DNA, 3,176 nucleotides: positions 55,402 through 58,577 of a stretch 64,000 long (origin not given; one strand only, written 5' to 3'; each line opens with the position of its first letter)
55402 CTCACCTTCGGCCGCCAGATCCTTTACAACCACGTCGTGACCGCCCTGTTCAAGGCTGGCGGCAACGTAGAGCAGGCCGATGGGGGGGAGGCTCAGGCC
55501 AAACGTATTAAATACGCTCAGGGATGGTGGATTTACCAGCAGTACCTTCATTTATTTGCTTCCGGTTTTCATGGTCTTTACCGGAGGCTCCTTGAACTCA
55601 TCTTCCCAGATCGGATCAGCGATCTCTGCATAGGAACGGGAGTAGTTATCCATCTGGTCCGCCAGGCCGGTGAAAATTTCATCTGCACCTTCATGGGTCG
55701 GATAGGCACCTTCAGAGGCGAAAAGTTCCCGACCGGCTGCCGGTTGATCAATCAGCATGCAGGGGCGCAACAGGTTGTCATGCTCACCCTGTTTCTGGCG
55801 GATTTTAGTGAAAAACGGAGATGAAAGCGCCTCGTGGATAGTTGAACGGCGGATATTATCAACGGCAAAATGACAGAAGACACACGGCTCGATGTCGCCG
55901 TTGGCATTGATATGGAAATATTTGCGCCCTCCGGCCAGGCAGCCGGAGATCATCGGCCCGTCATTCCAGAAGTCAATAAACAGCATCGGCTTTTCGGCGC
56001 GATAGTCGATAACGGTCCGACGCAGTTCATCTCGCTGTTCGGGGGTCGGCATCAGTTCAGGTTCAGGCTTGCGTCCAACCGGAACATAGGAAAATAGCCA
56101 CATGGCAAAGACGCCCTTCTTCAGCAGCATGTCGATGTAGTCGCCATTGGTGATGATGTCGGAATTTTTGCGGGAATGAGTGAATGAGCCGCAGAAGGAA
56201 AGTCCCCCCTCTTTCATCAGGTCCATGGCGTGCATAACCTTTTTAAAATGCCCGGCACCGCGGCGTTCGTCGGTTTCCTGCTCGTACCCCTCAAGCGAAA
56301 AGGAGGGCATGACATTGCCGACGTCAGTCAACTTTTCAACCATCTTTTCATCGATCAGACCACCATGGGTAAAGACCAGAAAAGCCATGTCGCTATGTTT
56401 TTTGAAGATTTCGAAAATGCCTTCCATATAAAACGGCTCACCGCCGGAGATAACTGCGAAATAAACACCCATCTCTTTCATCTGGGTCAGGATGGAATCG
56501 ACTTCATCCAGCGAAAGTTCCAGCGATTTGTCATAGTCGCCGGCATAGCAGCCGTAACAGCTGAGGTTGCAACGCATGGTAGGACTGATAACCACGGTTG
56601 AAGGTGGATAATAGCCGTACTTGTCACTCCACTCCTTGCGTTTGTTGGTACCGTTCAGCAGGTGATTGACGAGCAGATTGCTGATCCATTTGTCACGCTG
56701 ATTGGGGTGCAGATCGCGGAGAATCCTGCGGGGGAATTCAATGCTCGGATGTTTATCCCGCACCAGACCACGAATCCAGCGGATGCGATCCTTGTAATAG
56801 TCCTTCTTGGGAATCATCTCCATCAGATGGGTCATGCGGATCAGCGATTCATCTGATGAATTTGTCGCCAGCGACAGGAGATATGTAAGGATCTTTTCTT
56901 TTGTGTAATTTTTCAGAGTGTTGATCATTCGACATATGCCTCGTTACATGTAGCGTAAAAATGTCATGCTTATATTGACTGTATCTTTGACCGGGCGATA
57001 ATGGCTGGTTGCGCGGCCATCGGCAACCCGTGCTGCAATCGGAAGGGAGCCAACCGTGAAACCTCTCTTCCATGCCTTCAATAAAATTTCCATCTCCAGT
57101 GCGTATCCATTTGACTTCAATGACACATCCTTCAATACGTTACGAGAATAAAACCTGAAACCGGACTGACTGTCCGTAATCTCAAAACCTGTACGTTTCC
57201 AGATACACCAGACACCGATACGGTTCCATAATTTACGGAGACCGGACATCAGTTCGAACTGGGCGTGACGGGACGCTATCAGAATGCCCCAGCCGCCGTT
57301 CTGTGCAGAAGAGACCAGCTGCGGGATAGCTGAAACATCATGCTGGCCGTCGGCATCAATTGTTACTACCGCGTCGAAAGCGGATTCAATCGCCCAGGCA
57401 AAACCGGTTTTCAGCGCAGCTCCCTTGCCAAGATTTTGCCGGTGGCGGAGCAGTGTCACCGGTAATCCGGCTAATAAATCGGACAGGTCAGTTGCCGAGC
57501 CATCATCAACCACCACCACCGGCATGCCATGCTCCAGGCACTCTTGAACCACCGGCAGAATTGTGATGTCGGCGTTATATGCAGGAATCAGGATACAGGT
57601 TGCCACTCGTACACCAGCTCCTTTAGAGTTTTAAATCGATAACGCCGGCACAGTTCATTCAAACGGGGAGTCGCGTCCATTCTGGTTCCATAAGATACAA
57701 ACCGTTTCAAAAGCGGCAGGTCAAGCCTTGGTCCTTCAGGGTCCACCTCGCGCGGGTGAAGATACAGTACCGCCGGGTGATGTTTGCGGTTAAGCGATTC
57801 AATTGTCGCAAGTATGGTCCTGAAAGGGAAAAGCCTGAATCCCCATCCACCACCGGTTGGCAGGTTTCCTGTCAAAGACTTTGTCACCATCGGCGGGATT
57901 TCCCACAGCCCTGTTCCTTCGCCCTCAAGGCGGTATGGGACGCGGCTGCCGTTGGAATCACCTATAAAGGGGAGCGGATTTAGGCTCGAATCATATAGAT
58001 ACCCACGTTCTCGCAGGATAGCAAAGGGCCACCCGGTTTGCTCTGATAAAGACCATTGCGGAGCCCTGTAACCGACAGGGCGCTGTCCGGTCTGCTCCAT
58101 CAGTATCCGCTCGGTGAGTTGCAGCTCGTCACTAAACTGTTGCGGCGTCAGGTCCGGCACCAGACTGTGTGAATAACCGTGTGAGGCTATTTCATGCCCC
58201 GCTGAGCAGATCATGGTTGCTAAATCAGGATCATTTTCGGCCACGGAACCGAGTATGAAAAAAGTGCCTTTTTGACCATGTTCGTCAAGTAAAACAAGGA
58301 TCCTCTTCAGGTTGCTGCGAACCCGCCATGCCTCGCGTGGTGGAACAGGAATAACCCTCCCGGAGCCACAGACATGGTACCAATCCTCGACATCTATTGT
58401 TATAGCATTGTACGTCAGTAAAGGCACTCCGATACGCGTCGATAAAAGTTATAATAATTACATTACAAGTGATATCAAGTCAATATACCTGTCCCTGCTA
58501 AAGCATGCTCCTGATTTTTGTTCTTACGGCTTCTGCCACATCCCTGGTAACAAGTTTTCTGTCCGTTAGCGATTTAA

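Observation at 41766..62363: tRNA-bracketed ~20-kb lipid operon: APE-like type II FAS/PKS and envelope-export scaffold combined with six radical SAM enzymes; product unknown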

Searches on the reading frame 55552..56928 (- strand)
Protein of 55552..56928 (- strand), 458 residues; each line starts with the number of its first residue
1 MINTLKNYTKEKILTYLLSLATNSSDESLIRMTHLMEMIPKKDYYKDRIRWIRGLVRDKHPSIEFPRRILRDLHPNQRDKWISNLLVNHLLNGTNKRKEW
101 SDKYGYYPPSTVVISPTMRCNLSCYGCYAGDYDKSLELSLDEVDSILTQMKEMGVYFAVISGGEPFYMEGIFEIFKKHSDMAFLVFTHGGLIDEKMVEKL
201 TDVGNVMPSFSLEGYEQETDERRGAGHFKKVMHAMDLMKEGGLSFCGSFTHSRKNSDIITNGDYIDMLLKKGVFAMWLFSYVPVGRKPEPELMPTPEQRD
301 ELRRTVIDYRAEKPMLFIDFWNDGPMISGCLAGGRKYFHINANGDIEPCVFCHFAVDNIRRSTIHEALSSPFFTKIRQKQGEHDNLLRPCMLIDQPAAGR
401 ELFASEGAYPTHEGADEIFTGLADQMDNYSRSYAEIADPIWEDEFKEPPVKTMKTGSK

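Call 5: search_protein_families(library=pfam, proteins=[window:55552-56928:-], max_evalue=0.01)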
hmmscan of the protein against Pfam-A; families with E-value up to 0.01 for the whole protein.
window:55552-56928:- (458 aa): 3 families
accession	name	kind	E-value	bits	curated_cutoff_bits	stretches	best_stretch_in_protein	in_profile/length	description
PF04055.27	Radical_SAM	-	5.5e-19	69.4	29.5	1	114-244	1-142/166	Radical SAM superfamily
PF13186.11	SPASM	-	3.5e-07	30.9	21.5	1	330-390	1-63/67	Iron-sulfur cluster-binding domain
PF13353.11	Fer4_12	-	0.0069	17.1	22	0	119-170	14-68/137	4Fe-4S single cluster domain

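Call 7: search_protein_families(library=ncbifam, proteins=[window:55552-56928:-], max_evalue=0.001)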
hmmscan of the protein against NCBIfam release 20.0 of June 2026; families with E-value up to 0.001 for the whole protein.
window:55552-56928:- (458 aa): 48 families (the best 25 are shown)
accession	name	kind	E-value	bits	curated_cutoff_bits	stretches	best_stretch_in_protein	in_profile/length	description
TIGR04545.1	rSAM_ahbD_hemeb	equivalog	3.2e-24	86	500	1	117-289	7-183/339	heme b synthase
TIGR04055.1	rSAM_NirJ2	equivalog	2.2e-23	83.3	500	2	117-288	7-181/326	putative heme d1 biosynthesis radical SAM protein NirJ2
TIGR04051.1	rSAM_NirJ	equivalog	1e-20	74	515.45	1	114-259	6-156/354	heme d1 biosynthesis radical SAM protein NirJ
NF050035.1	rSAM_WgK_link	exception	3.1e-19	69.2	650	1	106-287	5-190/367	radical SAM/SPASM peptide maturase WgkB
TIGR04053.2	TIGR04053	equivalog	1.1e-16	61.1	395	1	109-308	7-212/366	TIGR04053 family radical SAM/SPASM domain-containing protein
TIGR04546.1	rSAM_ahbC_deAc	equivalog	1.4e-16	60.3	650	1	111-304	40-234/390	12,18-didecarboxysiroheme deacetylase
TIGR04163.1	rSAM_cobopep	equivalog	2.2e-16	59.6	375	1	108-276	62-243/428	peptide-modifying radical SAM enzyme CbpB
NF045574.1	sacti_mat_StsB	exception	5.9e-16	58.4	625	1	110-380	96-372/466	StsB family radical SAM/SPASM domain sactipeptide maturase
TIGR02109.1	PQQ_syn_pqqE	equivalog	9.5e-16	57.7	381.35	1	108-353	5-261/358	pyrroloquinoline quinone biosynthesis protein PqqE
TIGR04054.1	rSAM_NirJ1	equivalog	1.9e-15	56.4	650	1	111-259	37-190/387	putative heme d1 biosynthesis radical SAM protein NirJ1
TIGR04347.1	pseudo_SAM_Halo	equivalog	6.6e-15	55.2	525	1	111-284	39-217/390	TIGR04347 family pseudo-SAM/SPASM protein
TIGR03962.1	mycofact_rSAM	equivalog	3.6e-14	52.7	265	1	105-381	7-296/339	mycofactocin radical SAM maturase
TIGR04082.1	rSAM_for_selen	equivalog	1.9e-13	50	350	1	117-316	206-405/516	thio(seleno)oxazole modification radical SAM maturase SbtM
TIGR04250.1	SCM_rSAM_ScmE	equivalog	2.3e-13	49.8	400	1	109-259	2-158/358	SynChlorMet cassette radical SAM/SPASM protein ScmE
TIGR04303.1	GeoRSP_rSAM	equivalog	3.4e-13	49.8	400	1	117-380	12-288/325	GeoRSP system radical SAM/SPASM protein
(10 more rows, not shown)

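Call 61: find_homologous_proteins(query=window:55552-56928:-, max_evalue=1e-10)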
Query window:55552-56928:- (458 aa): 5232 proteins with E <= 1e-10 among 8000 candidates; the best 120 are listed.
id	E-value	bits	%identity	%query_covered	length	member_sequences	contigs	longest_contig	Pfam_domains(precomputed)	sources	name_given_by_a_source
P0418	4.9e-298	1006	91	100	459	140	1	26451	PF13186.12,PF04055.28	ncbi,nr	ncbi:MAG: radical SAM protein [Desulfuromonadaceae bacterium]|nr:radical SAM protein [Desulfuromonad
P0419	7.3e-285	963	88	100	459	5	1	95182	PF13186.12,PF04055.28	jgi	jgi:MoaA/NifB/PqqE/SkfB family radical SAM enzyme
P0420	2.9e-284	961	88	100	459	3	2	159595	PF13186.12,PF04055.28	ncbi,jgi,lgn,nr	ncbi:MAG TPA: radical SAM protein [Desulfuromonadales bacterium]|nr:radical SAM protein [Desulfuromo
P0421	2.1e-283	958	89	97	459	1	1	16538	PF13186.12,PF04055.28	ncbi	-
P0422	3.2e-283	957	87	100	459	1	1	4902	PF13186.12,PF04055.28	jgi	-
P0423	4.7e-283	957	87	100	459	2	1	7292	PF13186.12,PF04055.28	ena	-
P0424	6.8e-283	956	89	97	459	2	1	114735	PF13186.12,PF04055.28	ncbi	-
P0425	2.1e-282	955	89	97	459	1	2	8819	PF13186.12,PF04055.28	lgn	-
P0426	6.8e-282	953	89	98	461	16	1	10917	PF13186.12,PF04055.28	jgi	-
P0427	5.3e-279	943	86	99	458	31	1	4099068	PF13186.12,PF04055.28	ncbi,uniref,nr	ncbi:radical SAM protein [Geobacter sp. FeAm09]|uniref:radical SAM protein n=1 Tax=Geobacter sp. FeA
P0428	9.4e-279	943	84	100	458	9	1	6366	PF13186.12,PF04055.28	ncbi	-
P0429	9.1e-278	939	85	99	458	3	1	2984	PF13186.12,PF04055.28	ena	-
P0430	2.2e-276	935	85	99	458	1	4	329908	PF13186.12,PF04055.28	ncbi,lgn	-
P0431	2.7e-276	934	86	99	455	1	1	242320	PF13186.12,PF04055.28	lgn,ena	-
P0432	1.7e-275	932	84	100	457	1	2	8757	PF13186.12,PF04055.28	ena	-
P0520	8.4e-250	847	78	97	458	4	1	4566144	PF13186.12,PF04055.28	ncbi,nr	ncbi:radical SAM protein [Geobacter sulfurreducens]|nr:radical SAM protein [Geobacter sulfurreducens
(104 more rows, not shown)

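Call 62: find_encoding_contigs(protein=P0520, flank=10000, max_places=1)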
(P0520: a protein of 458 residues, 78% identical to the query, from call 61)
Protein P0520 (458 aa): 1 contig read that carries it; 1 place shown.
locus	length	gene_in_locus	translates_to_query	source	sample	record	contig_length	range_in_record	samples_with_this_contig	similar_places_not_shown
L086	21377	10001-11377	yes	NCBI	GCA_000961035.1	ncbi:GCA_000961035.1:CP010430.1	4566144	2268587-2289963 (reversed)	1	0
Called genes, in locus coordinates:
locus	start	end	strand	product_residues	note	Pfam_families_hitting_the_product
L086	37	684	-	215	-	PF00072:Response_reg, PF00196:GerE, PF08281:Sigma70_r4_2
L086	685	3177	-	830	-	PF01590:GAF, PF13185:GAF_2, PF00989:PAS, PF08447:PAS_3, PF08448:PAS_4, PF13426:PAS_9, PF08447:PAS_3, PF07730:HisKA_3, +6 more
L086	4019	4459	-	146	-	PF11026:DUF2721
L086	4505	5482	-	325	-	PF00892:EamA (faint), PF13536:EmrE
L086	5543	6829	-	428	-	PF02310:B12-binding, PF04055:Radical_SAM, PF13282:DUF4070 (faint)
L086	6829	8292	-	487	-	PF02310:B12-binding, PF04055:Radical_SAM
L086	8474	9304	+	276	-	PF01522:Polysacc_deac_1, PF11959:DUF3473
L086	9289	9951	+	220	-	PF00535:Glycos_transf_2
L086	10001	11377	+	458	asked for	PF04055:Radical_SAM, PF13186:SPASM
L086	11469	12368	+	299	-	PF03279:Lip_A_acyltrans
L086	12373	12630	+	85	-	PF00550:PP-binding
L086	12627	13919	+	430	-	PF02310:B12-binding, PF04055:Radical_SAM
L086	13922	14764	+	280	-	PF00698:Acyl_transf_1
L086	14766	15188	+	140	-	PF13279:4HBT_2, PF03061:4HBT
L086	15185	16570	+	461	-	PF02310:B12-binding, PF04055:Radical_SAM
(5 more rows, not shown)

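Call 73: predict_structure(alignment_id=A3)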
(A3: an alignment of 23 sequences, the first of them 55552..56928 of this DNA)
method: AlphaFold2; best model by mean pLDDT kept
length: 458 residues; sequences in the alignment: 23
mean_pLDDT: 54.2   pTM: 0.56
mean pLDDT of the five models: 54.2, 52.4, 51.1, 50.0, 47.7
residues with pLDDT >= 90: 0; 70-90: 99; 50-70: 123; < 50: 236
segments of 3 or more residues with pLDDT < 50: 1-6, 20-38, 40-49, 51-64, 73-135, 153-155, 282-287, 318-338, 340-348, 357-365, 383-396, 407-458
pLDDT, mean of each block of 10 residues (from residue 1): 43 51 44 48 44 45 49 48 43 39 38 43 34 53 66 54 65 80 68 81 76 72 77 85 73 77 81 69 49 68 63 50 36 42 45 50 50 55 42 47 46 39 42 41 41 37
secondary structure, 60 per line:
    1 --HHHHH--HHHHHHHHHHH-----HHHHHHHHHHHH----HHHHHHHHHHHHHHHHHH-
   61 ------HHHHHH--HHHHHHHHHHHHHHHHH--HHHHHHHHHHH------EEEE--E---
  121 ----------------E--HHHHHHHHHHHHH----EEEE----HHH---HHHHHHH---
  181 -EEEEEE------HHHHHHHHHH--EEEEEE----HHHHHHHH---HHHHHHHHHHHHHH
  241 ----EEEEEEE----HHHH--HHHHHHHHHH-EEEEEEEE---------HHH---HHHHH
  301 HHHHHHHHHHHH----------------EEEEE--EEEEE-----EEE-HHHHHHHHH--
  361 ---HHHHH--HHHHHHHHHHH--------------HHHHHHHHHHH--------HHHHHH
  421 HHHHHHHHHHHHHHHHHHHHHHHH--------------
elements in order: H3-7 H10-20 H26-37 H42-59 H67-72 H75-91 H94-104 E111-114 H140-152 E157-160 H171-177 E182-187 H194-203 E206-211 H216-223 H227-240 E245-251 H256-259 H262-271 E273-280 H296-312 E329-333 E336-340 E346-348 H350-358 H364-368 H371-381 H396-406 H415-444

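Call 75: fold_search(model_id=the predicted structure, library=pdb)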
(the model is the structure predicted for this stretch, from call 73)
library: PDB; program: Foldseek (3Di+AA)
matches with E <= 10: 1658; with E <= 0.001: 155
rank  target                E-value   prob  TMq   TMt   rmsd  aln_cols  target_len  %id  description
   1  6efn                  2.2e-11  1.00  0.42  0.50  11.7       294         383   23  Structure of a RiPP maturase, SkfB (released 2018-10-24)
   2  5v1q_B                1.5e-10  1.00  0.40  0.42  14.9       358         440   18  Crystal structure of Streptococcus suis SuiB (released 2017-08-30)
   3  5v1s_A                2.0e-10  1.00  0.40  0.43  18.7       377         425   17  Crystal structure of Streptococcus suis SuiB bound to S-adenosylmethionine (released 2017-08-30)
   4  5v1t_A                5.1e-10  1.00  0.40  0.42  14.4       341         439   18  Crystal structure of Streptococcus suis SuiB bound to precursor peptide SuiA (released 2017-08-30)
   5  5v1q_A                1.1e-09  1.00  0.40  0.43  18.1       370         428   19  Crystal structure of Streptococcus suis SuiB (released 2017-08-30)
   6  5v1s_B                1.1e-09  1.00  0.38  0.41  20.4       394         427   18  Crystal structure of Streptococcus suis SuiB bound to S-adenosylmethionine (released 2017-08-30)
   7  5vsl_A                3.8e-09  1.00  0.41  0.69   5.8       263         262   16  Crystal structure of viperin with bound [4Fe-4S] cluster and S-adenosylhomocysteine (SAH) (released 2017-06-14)
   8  9dfn                  4.5e-09  1.00  0.42  0.65   9.2       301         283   15  X-ray crystal structure of the second viperin-like enzyme from Trichoderma virens with bound CTP and SAM (released 2025-02-19)
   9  5vsm_A                5.3e-09  1.00  0.41  0.69   8.3       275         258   14  Crystal structure of viperin with bound [4Fe-4S] cluster, 5'-deoxyadenosine, and L-methionine (released 2017-06-14)
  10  4k39_B                6.3e-09  1.00  0.40  0.50  13.9       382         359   17  Native anSMEcpe with bound AdoMet and Cp18Cys peptide (released 2013-05-08)
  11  7vob                  8.8e-09  1.00  0.39  0.53   4.0       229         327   23  The crystal structure of a Radical SAM Enzyme BlsE involved in the Biosynthesis of Blasticidin S (released 2022-05-04)
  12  4k36_A                1.5e-08  1.00  0.38  0.45  14.2       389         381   17  His6 tagged anSMEcpe with bound AdoMet (released 2013-05-08)
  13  6q2q_B                1.6e-08  1.00  0.41  0.62   9.2       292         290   16  Crystal structure of mouse viperin bound to uridine triphosphate and S-adenosylhomocysteine (released 2020-01-22)
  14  4k39_A                2.0e-08  1.00  0.38  0.47  14.9       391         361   15  Native anSMEcpe with bound AdoMet and Cp18Cys peptide (released 2013-05-08)
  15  5vsl_B                2.3e-08  1.00  0.40  0.68   5.9       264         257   16  Crystal structure of viperin with bound [4Fe-4S] cluster and S-adenosylhomocysteine (SAH) (released 2017-06-14)
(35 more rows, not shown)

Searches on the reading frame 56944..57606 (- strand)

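Call 5: search_protein_families(library=pfam, proteins=[window:56944-57606:-], max_evalue=0.01)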
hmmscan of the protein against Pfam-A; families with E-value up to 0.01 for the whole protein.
window:56944-57606:- (220 aa): 2 families
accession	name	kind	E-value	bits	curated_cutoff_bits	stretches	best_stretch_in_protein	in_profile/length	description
PF00535.33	Glycos_transf_2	-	1.1e-17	64.9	23.3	1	4-160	1-166/168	Glycosyl transferase family 2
PF13641.12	Glyco_tranf_2_3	-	0.0074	16.8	27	1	5-116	5-126/230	Glycosyltransferase like family 2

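Call 7: search_protein_families(library=ncbifam, proteins=[window:56944-57606:-], max_evalue=0.001)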
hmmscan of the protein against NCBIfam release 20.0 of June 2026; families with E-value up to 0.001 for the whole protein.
window:56944-57606:- (220 aa): 9 families
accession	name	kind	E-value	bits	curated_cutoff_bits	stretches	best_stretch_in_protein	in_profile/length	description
NF058614.1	PPMAGASynPpgS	equivalog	3.8e-25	88.6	370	1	4-212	3-215/226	polyprenyl-phospho-N-acetylgalactosaminyl synthase PpgS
TIGR04182.1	glyco_TIGR04182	equivalog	2.1e-23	83.1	325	1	3-218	2-216/293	S-layer glycoprotein N-glycosyltransferase AglJ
NF041391.1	DPhHxTase_Halo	equivalog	1.1e-10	40.9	375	1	10-214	4-203/213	dolichyl-phosphate hexose transferase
NF007986.1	PRK10714.1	equivalog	8.6e-09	34.8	529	1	6-160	11-171/316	undecaprenyl-phosphate 4-deoxy-4-formamido-L-arabinose transferase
NF047588.1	GlcsyltransPgfSStrep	equivalog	2.3e-07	30.3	500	1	17-161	24-167/308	glycosyltransferase PgfS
TIGR03937.1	PgaC_IcaA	equivalog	2.9e-06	26.5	422.3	1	4-100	48-149/407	poly-beta-1,6-N-acetyl-D-glucosamine synthase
TIGR03965.1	mycofact_glyco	equivalog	9.8e-06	24.7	280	1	25-73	102-154/467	mycofactocin biosynthesis glycosyltransferase MftF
NF050113.1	gal_furan_GlfT1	equivalog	0.00054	19.4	330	1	28-101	29-105/290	galactofuranosyltransferase GlfT1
NF041875.1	EPS_EpsD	equivalog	0.00094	18.7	370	0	21-89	24-92/325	exopolysaccharide biosynthesis glycosyltransferase EpsD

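Call 58: search_protein_families(library=pfam, proteins=[window:56944-57606:-], max_evalue=10)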
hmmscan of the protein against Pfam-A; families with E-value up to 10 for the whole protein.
window:56944-57606:- (220 aa): 2 families
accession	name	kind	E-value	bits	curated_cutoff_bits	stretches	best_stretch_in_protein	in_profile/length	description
PF00535.33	Glycos_transf_2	-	1.1e-17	64.9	23.3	1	4-160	1-166/168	Glycosyl transferase family 2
PF13641.12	Glyco_tranf_2_3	-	0.0074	16.8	27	1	5-116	5-126/230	Glycosyltransferase like family 2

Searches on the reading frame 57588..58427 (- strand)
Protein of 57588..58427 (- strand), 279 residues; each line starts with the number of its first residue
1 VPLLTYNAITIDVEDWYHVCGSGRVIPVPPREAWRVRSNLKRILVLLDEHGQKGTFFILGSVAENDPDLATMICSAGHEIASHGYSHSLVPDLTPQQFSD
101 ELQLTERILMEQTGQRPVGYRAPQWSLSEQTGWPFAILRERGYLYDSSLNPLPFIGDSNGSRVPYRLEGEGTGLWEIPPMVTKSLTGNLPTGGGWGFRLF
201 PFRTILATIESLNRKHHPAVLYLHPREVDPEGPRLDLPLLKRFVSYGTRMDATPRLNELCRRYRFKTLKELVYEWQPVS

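Call 5: search_protein_families(library=pfam, proteins=[window:57588-58427:-], max_evalue=0.01)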
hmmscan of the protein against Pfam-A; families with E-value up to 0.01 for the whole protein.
window:57588-58427:- (279 aa): 4 families
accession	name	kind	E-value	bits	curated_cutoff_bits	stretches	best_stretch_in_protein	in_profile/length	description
PF11959.13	DUF3473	-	7e-32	110.6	29.6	1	147-272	1-129/130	Domain of unknown function (DUF3473)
PF01522.26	Polysacc_deac_1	-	4.4e-20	72.3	23.1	1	37-131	18-112/124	Polysaccharide deacetylase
PF10096.14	DUF2334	-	0.0046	17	26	1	73-136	59-137/203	Uncharacterized protein conserved in bacteria (DUF2334)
PF03065.20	Glyco_hydro_57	-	0.0052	16.6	21.2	1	78-143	103-166/291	Glycosyl hydrolase family 57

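Call 7: search_protein_families(library=ncbifam, proteins=[window:57588-58427:-], max_evalue=0.001)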
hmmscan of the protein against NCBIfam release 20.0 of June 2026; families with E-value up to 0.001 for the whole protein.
window:57588-58427:- (279 aa): 9 families
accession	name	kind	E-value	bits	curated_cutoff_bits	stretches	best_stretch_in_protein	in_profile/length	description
TIGR03006.1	pepcterm_polyde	equivalog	5.1e-66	222.6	276.2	1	7-272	1-271/272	XrtA system polysaccharide deacetylase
TIGR02764.1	spore_ybaN_pdaB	equivalog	2.5e-15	56.8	237.4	1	37-130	18-111/191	polysaccharide deacetylase family sporulation protein PdaB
TIGR02873.1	spore_ylxY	hypoth_equivalog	1.5e-13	50.6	391.5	1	38-127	98-187/268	probable sporulation protein, polysaccharide deacetylase family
NF045821.1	PgAcgDacpgdA1_Bac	equivalog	5.2e-13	48.5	400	1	42-130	105-193/282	peptidoglycan-N-acetylglucosamine deacetylase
TIGR04243.1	nodulat_NodB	equivalog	2e-10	40.5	240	1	42-123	19-101/197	chitooligosaccharide deacetylase NodB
TIGR02884.1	spore_pdaA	equivalog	6.1e-10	39.2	298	1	40-131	52-144/224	delta-lactam-biosynthetic de-N-acetylase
TIGR03212.1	uraD_N-term-dom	equivalog_domain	5.2e-09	35.6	424.6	1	36-168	75-208/297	allantoinase PuuE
NF045822.1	PgAcgDacpgdA2_Bac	equivalog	2.1e-05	24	400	1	41-127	85-171/274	peptidoglycan-N-acetylglucosamine deacetylase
NF045820.1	PgAcgDacpgdA_Strep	equivalog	0.00032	19.6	800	1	43-123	286-366/463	peptidoglycan-N-acetylglucosamine deacetylase PgdA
